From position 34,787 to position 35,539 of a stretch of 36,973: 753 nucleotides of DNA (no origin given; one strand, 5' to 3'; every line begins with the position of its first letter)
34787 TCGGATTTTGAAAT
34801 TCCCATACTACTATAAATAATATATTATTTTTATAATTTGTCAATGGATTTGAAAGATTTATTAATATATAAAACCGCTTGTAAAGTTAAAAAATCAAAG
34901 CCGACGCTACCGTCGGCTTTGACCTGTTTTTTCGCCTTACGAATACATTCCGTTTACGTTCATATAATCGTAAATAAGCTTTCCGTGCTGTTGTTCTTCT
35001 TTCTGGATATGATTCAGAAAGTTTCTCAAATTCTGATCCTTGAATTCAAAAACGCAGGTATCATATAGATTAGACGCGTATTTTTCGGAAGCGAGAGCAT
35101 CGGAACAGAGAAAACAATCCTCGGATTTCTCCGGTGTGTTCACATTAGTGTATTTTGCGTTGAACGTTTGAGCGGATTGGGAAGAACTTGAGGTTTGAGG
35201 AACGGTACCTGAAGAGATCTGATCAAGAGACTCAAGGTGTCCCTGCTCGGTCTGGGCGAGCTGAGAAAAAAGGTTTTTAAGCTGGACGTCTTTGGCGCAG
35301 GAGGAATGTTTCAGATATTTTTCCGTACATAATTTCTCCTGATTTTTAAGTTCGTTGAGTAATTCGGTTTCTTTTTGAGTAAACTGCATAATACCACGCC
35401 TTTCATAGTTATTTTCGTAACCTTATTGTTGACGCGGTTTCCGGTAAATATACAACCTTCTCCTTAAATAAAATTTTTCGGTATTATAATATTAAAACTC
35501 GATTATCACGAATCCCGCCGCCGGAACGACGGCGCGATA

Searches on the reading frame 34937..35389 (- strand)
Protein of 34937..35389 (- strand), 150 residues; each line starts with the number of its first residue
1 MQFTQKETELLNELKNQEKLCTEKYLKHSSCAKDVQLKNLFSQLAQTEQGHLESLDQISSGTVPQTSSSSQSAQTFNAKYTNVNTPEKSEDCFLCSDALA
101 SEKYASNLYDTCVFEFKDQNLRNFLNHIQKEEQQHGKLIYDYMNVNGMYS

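Call 4: search_protein_families(library=pfam, proteins=[window:34937-35389:-], max_evalue=0.01)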
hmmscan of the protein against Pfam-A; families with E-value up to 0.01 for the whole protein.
window:34937-35389:- (150 aa): 6 families
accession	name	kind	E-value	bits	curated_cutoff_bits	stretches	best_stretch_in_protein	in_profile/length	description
PF07875.18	Coat_F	-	8.7e-19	68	25.7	1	91-149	2-60/63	Coat F domain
PF02915.23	Rubrerythrin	-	4.3e-06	27.6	22.8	0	18-57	96-135/137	Rubrerythrin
PF09537.16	DUF2383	-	1.9e-05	25.2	30.8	0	100-145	11-56/111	Domain of unknown function (DUF2383)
PF00210.30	Ferritin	-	9.6e-05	22.8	24.5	0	98-147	7-59/142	Ferritin-like domain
PF03232.19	COQ7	-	0.00085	19.4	23.5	0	102-144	14-57/169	Ubiquinone biosynthesis protein COQ7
PF22277.2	EncFtn-like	-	0.0051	17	27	0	88-140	12-64/85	EncFtn-like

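Call 5: search_protein_families(library=ncbifam, proteins=[window:34937-35389:-], max_evalue=0.01)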
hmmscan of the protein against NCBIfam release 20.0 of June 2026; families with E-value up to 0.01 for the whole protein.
window:34937-35389:- (150 aa): 5 families
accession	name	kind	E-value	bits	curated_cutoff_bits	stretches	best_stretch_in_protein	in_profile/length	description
NF045676.1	FeExpMbfA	equivalog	6.8e-07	29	450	1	12-72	101-161/318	iron exporter MbfA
NF058679.1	EncB_fam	subfamily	2.3e-06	27.6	90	1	85-138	15-68/117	encapsulin nanocompartment ferritin-likeEncB family encapsulin nanocompartment ferritin-like cargo protein cargo protein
TIGR04535.1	ferrit_encaps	subfamily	0.00017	21.5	125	1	89-138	12-61/114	encapsulin-associated ferritin-like protein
NF009413.0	PRK12775.1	equivalog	0.0083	13.9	1895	1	25-139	879-991/1006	putative trifunctional 2-polyprenylphenol hydroxylase/glutamate synthase subunit beta/ferritin domain-containing protein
TIGR02284.1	TIGR02284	subfamily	0.009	16.3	44.8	0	10-83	4-77/139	PA2169 family four-helix-bundle protein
